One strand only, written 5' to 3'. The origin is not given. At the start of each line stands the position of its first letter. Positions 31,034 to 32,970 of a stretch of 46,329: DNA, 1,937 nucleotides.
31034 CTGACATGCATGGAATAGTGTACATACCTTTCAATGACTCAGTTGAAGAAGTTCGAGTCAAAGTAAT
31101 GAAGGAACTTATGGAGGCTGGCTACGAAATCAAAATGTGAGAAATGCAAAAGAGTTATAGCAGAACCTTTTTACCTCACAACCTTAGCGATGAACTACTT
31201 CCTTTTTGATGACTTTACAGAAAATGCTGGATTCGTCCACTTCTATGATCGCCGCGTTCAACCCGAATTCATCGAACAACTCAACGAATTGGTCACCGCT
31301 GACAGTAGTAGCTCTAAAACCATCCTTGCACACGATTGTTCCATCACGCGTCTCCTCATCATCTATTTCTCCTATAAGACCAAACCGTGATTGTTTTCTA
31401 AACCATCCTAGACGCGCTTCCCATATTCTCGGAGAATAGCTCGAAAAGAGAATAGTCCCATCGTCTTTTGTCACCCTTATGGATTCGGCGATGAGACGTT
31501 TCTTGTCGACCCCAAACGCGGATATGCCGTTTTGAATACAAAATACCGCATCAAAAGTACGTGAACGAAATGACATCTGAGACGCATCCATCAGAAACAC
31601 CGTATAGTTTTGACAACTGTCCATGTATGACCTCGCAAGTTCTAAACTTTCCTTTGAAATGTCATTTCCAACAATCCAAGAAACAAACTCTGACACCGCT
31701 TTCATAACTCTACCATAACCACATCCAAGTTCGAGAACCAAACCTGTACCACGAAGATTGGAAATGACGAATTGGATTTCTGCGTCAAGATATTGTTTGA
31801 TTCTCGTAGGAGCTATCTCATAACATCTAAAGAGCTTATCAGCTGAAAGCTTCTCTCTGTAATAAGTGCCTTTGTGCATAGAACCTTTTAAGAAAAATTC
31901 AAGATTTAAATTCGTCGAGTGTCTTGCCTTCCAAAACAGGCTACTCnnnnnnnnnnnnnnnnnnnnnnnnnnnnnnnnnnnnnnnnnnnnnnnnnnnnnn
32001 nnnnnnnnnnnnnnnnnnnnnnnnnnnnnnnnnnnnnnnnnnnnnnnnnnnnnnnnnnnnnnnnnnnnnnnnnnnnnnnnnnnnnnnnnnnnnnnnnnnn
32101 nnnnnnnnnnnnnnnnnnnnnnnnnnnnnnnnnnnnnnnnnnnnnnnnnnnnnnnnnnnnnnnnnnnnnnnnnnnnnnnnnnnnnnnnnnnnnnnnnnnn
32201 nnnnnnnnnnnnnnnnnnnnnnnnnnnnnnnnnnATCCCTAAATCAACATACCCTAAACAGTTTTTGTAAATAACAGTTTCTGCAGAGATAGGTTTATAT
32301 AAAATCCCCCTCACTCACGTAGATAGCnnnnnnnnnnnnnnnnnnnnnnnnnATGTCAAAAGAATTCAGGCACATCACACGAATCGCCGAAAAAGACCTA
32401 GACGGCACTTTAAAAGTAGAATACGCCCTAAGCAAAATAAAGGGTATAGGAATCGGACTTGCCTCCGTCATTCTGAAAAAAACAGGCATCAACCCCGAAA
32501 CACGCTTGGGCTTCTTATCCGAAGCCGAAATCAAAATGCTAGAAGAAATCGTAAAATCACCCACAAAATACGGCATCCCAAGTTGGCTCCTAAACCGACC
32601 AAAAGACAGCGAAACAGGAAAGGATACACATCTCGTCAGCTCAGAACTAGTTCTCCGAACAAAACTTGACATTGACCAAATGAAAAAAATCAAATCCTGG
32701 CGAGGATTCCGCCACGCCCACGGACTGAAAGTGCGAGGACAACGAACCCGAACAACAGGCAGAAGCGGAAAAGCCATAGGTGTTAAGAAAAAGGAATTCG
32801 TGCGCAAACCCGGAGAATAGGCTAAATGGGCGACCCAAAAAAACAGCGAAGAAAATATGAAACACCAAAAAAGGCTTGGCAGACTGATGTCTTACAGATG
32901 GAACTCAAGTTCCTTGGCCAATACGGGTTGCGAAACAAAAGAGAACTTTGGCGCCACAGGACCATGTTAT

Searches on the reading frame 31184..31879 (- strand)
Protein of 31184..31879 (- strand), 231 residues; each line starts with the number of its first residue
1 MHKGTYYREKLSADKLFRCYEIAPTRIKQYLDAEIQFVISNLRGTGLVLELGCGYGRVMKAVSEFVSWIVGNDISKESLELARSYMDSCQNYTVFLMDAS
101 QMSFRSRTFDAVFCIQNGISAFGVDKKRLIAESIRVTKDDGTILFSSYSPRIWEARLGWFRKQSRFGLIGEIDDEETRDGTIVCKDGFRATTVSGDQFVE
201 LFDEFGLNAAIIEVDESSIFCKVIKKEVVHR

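Call 4: search_protein_families(library=pfam, proteins=[window:31184-31879:-], max_evalue=1)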
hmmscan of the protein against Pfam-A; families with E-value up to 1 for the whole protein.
window:31184-31879:- (231 aa): 11 families
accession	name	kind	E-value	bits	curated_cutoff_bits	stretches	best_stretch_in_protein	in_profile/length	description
PF13649.12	Methyltransf_25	-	2.3e-16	60.7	27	1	48-141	1-97/97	Methyltransferase domain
PF08241.18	Methyltransf_11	-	3.1e-14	53.8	21.2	1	49-145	1-95/95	Methyltransferase domain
PF13847.12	Methyltransf_31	-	2.7e-09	37.3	27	1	48-153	7-114/145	Methyltransferase domain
PF08242.18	Methyltransf_12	-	1.3e-08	35.9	30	1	49-142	1-97/98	Methyltransferase domain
PF13489.12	Methyltransf_23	-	5.3e-06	26.7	27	1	29-207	7-159/164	Methyltransferase domain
PF02353.26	CMAS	-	1.9e-05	24.6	27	1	43-147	61-166/273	Mycolic acid cyclopropane synthetase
PF05175.20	MTS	-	0.0066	16.6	23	1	31-114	16-104/170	Methyltransferase small domain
PF05958.17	tRNA_U5-meth_tr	-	0.018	14.5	23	1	46-89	203-246/357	tRNA (Uracil-5-)-methyltransferase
PF03291.22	mRNA_G-N7_MeTrfase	-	0.055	13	26.6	1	47-114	64-122/315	mRNA (guanine-N(7))-methyltransferase domain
PF05401.17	NodS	-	0.065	13.5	24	1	41-147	40-146/201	Nodulation protein S (NodS)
PF07021.18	MetW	-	0.09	12.8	21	1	38-138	7-103/193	Methionine biosynthesis protein MetW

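Call 5: search_protein_families(library=padloc, proteins=[window:31184-31879:-], max_evalue=1)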
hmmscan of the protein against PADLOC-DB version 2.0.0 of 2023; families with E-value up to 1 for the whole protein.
window:31184-31879:- (231 aa): 1 family
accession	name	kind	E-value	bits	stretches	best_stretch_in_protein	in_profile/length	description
PDLC04134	mad2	-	2.1e-15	54.6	1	41-161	288-410/492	mads_2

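Call 6: search_protein_families(library=ncbifam, proteins=[window:31184-31879:-], max_evalue=1)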
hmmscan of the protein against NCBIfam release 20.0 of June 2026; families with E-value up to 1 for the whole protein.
window:31184-31879:- (231 aa): 40 families (the best 25 are shown)
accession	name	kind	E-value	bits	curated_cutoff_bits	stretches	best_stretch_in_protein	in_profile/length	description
NF047649.1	MTase_UXPK_star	exception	3.5e-09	36.1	460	1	35-145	68-181/283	methyltransferase/UXPK-star double selenoprotein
TIGR02072.1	BioC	equivalog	4.4e-09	36.5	184.95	1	47-150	37-137/244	malonyl-ACP O-methyltransferase BioC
TIGR01934.1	MenG_MenH_UbiE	subfamily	1e-08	34.7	158.35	1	48-147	43-143/223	ubiquinone/menaquinone biosynthesis methyltransferase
NF045667.1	MTase_DVU1556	equivalog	3.3e-07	30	155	1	44-146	22-120/213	DVU_1556 family methyltransferase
NF041537.1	ArsM_AhpD_UU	exception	1.6e-06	27.1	510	1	37-145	69-180/345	arsenite methyltransferase/AhpD domain selenoprotein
NF001244.0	PRK00216.1-5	equivalog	4.3e-06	26.2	216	1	47-143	51-151/236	bifunctional demethylmenaquinone methyltransferase/2-methoxy-6-polyprenyl-1,4-benzoquinol methylase UbiE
NF001241.0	PRK00216.1-2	equivalog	5.7e-06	26.1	327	1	42-154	49-156/231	demethylmenaquinone methyltransferase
NF041536.1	ArsM_DUF2284_UU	exception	5.7e-06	24.9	575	1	30-145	62-180/459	arsenite methyltransferase/DUF2284 domain selenoprotein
NF043040.1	corrin_prot_MT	hypoth_equivalog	6.4e-06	25.7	180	1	45-114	42-116/216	corrinoid protein-associated methyltransferase CpaM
TIGR01983.1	UbiG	equivalog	2e-05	24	102.95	1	30-147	32-153/228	bifunctional 2-polyprenyl-6-hydroxyphenol methylase/3-demethylubiquinol 3-O-methyltransferase UbiG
NF038261.1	rhodoquin_RquA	equivalog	7.5e-05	22.6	175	1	37-151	42-159/218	rhodoquinone biosynthesis methyltransferase RquA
NF001240.0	PRK00216.1-1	equivalog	9.2e-05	21.6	378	1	39-155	58-178/251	bifunctional demethylmenaquinone methyltransferase/2-methoxy-6-polyprenyl-1,4-benzoquinol methylase UbiE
NF045882.1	PLipidMtase_Leg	equivalog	0.00015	21.6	390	1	45-146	43-144/207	phospholipid N-methyltransferase PmtA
NF041820.1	daptide_MTase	equivalog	0.00025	20.6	175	1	32-146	23-143/243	daptide-type RiPP biosynthesis methyltransferase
NF008686.0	PRK11705.1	equivalog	0.00025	20.2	400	1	42-115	165-235/383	cyclopropane fatty acyl phospholipid synthase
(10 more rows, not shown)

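Call 76: search_protein_families(library=phrogs, proteins=[window:31184-31879:-], max_evalue=0.1)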
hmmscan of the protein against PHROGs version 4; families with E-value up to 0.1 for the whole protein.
window:31184-31879:- (231 aa): 3 families
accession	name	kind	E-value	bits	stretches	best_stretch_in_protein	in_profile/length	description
phrog_4752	-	other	1.3e-06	28.9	1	47-147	54-160/241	tRNA methyltransferase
phrog_22502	-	other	4.1e-06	27.7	1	26-166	56-197/276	methyltransferase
phrog_25117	-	unknown function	0.0073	17.4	0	63-175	4-100/142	-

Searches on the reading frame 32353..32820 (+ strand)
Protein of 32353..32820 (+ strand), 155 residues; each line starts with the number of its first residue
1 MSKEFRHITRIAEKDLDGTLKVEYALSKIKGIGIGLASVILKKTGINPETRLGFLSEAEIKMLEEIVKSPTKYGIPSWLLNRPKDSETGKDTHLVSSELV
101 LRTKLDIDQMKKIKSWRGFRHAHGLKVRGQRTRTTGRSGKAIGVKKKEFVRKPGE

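Call 71: find_encoding_contigs(protein=window:32353-32820:+, flank=6000, max_places=10)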
Protein window:32353-32820:+ (155 aa): no gene with exactly this product is on record in the collection.
